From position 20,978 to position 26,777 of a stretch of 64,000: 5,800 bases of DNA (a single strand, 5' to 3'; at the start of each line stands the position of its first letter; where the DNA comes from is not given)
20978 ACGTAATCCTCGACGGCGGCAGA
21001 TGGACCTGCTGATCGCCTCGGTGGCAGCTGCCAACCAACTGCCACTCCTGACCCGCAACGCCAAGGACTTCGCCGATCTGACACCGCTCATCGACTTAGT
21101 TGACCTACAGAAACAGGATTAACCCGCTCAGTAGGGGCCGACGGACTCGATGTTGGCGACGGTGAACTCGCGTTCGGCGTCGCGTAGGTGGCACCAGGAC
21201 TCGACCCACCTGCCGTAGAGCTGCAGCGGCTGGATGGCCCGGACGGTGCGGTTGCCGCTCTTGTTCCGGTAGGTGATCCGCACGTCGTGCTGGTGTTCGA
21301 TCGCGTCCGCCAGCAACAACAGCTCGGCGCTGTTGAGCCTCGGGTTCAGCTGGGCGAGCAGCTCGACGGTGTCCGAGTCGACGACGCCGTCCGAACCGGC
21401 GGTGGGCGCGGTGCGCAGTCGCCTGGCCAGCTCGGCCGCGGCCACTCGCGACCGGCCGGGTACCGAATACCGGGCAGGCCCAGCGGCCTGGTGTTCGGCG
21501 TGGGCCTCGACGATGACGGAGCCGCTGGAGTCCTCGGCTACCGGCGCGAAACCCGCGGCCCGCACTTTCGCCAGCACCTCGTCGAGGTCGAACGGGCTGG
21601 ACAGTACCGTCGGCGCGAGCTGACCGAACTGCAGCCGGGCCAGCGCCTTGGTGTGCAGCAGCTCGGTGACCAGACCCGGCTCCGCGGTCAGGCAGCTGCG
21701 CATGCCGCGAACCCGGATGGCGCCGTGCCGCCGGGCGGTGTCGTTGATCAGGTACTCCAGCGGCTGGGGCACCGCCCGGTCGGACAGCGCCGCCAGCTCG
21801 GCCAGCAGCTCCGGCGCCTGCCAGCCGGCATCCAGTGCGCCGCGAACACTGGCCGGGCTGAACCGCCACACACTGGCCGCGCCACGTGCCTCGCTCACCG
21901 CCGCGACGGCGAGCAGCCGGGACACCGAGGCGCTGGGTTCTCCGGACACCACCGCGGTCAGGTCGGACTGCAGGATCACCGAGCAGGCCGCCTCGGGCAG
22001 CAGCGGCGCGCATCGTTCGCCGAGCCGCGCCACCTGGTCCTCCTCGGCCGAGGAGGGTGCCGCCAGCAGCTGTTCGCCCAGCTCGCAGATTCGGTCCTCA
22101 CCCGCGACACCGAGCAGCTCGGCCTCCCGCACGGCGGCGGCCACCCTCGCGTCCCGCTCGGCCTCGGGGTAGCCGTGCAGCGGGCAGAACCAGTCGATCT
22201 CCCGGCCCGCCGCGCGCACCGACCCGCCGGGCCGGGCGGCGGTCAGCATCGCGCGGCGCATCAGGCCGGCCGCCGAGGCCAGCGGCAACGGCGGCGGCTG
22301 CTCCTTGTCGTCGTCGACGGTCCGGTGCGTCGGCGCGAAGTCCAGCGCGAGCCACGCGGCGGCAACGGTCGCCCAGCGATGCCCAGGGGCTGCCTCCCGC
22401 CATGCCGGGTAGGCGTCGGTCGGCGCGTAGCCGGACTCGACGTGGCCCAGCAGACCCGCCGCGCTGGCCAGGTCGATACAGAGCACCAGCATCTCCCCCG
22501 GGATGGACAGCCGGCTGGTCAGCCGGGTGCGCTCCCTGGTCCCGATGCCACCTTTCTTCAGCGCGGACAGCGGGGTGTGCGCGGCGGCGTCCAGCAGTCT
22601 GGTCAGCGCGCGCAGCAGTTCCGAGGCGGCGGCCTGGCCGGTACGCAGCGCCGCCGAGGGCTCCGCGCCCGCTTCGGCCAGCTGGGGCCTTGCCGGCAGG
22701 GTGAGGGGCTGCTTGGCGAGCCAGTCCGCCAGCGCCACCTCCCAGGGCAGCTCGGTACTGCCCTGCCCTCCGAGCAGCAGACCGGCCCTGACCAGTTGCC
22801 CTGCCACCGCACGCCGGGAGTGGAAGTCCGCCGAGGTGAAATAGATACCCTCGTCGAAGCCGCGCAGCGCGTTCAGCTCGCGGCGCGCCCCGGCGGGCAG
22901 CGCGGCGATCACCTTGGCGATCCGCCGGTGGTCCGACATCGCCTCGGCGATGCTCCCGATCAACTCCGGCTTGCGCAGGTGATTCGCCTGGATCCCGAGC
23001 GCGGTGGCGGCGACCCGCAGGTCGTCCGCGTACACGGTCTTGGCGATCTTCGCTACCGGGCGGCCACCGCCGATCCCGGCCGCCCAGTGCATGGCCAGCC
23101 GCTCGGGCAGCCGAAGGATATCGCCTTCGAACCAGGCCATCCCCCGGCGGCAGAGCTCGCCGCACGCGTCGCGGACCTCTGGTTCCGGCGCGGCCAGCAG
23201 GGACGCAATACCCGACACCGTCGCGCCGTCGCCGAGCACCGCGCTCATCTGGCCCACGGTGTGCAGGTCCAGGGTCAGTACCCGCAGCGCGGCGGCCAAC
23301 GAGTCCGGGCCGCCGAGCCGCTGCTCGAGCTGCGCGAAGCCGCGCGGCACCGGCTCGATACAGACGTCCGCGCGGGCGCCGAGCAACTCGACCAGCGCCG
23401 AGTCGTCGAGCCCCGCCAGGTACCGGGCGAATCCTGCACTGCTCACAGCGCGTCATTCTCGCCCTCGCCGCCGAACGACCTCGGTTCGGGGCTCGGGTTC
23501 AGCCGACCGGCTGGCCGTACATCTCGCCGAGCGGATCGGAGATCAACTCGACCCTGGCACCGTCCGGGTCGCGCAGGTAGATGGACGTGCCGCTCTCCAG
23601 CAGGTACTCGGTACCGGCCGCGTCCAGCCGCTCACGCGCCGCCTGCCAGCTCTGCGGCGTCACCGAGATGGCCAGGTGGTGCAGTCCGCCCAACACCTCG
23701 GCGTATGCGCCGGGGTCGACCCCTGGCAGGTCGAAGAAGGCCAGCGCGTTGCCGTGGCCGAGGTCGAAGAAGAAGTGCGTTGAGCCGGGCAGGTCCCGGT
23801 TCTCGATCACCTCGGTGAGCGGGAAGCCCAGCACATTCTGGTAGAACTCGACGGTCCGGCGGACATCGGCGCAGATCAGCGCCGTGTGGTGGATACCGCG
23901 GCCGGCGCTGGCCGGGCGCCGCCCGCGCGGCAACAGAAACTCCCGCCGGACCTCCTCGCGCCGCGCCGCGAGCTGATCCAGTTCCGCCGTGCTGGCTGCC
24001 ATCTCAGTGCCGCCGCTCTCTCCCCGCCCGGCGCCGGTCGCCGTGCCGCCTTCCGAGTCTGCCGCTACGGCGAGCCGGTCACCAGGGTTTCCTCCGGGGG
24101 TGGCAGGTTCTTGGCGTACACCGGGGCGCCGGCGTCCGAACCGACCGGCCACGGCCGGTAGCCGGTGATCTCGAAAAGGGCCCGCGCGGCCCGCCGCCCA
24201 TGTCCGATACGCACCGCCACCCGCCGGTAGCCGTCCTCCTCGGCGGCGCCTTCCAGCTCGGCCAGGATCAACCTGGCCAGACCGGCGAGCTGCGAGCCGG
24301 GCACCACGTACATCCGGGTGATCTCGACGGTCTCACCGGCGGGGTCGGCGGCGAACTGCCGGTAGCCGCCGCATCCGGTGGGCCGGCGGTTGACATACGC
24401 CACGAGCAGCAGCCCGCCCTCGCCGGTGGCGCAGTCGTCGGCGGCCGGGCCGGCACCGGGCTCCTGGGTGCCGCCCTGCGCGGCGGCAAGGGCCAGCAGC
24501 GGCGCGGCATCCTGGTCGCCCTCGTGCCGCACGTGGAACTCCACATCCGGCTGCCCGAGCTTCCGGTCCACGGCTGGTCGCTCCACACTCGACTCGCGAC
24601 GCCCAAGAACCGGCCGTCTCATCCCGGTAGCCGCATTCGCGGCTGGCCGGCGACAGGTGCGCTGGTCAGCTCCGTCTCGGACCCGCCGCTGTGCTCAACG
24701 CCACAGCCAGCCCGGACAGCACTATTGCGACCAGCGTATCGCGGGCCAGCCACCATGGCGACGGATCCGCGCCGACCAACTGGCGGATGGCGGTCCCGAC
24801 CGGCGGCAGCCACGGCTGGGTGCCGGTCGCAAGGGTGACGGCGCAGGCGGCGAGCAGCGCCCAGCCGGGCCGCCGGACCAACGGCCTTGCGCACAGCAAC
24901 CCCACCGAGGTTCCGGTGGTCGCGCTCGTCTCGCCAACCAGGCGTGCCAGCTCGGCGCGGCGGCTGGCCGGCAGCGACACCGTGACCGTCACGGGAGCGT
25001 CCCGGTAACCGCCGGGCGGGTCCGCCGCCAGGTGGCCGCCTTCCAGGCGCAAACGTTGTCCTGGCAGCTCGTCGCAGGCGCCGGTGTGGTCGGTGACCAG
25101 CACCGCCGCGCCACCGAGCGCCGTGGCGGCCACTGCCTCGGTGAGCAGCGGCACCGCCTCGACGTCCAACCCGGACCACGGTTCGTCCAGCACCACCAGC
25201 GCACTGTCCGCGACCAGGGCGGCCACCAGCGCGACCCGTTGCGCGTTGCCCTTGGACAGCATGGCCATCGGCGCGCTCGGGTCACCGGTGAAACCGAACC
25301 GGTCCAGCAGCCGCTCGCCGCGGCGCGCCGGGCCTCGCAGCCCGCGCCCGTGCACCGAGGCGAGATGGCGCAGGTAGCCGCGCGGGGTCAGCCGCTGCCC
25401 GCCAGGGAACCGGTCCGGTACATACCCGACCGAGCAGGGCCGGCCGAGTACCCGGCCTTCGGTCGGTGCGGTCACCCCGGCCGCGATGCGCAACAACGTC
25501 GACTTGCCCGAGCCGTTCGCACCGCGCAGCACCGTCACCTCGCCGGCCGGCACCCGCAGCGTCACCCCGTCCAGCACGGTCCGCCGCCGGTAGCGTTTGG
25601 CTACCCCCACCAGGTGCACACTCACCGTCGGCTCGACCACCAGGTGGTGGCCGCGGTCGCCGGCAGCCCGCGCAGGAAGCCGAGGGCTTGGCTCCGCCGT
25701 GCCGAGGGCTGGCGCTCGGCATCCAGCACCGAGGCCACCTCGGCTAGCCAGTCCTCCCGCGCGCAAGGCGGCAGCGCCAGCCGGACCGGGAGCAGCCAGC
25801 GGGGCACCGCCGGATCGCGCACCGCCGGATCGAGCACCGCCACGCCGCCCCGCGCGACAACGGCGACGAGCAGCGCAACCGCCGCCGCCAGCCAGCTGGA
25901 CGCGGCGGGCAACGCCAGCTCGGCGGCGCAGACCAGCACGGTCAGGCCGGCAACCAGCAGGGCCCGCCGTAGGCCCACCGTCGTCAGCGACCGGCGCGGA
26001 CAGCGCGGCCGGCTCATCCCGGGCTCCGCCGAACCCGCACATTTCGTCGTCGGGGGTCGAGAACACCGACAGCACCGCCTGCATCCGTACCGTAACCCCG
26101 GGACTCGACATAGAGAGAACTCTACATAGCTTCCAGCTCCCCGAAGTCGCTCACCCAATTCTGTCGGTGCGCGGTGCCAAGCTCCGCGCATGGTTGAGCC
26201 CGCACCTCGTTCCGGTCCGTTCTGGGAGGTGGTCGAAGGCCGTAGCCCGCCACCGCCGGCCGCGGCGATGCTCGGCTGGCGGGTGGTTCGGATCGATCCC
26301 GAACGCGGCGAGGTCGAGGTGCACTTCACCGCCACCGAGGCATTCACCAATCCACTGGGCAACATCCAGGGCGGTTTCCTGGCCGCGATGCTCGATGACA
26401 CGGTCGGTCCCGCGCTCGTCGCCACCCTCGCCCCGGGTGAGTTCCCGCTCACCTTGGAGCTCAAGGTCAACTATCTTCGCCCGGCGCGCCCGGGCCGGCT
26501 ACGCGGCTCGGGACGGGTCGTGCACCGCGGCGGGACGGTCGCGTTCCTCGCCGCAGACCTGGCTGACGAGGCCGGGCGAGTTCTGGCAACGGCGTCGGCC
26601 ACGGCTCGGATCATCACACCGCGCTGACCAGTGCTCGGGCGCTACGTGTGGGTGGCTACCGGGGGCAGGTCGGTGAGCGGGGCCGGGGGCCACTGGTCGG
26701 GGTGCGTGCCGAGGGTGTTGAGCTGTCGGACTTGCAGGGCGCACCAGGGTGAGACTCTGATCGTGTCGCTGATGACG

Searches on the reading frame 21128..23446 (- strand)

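Call 47: search_protein_families(library=pfam, proteins=[window:21128-23446:-], max_evalue=0.01)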
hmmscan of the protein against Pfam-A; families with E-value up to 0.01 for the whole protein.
window:21128-23446:- (772 aa): 2 families
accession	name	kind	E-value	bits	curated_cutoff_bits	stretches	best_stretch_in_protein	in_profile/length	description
PF13625.11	Helicase_C_3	-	4.3e-30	104.7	34.2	1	490-610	1-124/125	Helicase conserved C-terminal domain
PF13280.12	WYL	-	3.6e-09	36.9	21.8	1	709-769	3-68/70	WYL domain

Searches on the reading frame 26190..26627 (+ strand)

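Call 47: search_protein_families(library=pfam, proteins=[window:26190-26627:+], max_evalue=0.01)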
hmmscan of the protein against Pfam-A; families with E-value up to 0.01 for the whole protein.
window:26190-26627:+ (145 aa): 4 families
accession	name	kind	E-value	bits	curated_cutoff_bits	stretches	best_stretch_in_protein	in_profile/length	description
PF03061.28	4HBT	-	2.7e-11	44.1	20.6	1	57-132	2-78/79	Thioesterase superfamily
PF13622.12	4HBT_3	-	3e-05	24.6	24.3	1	58-138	10-81/83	Acyl-CoA thioesterase N-terminal domain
PF14539.12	DUF4442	-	0.0024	18.5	25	1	29-106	20-94/132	Domain of unknown function (DUF4442)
PF20789.3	4HBT_3C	-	0.0071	17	24.1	1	64-136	62-135/140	Acyl-CoA thioesterase C-terminal domain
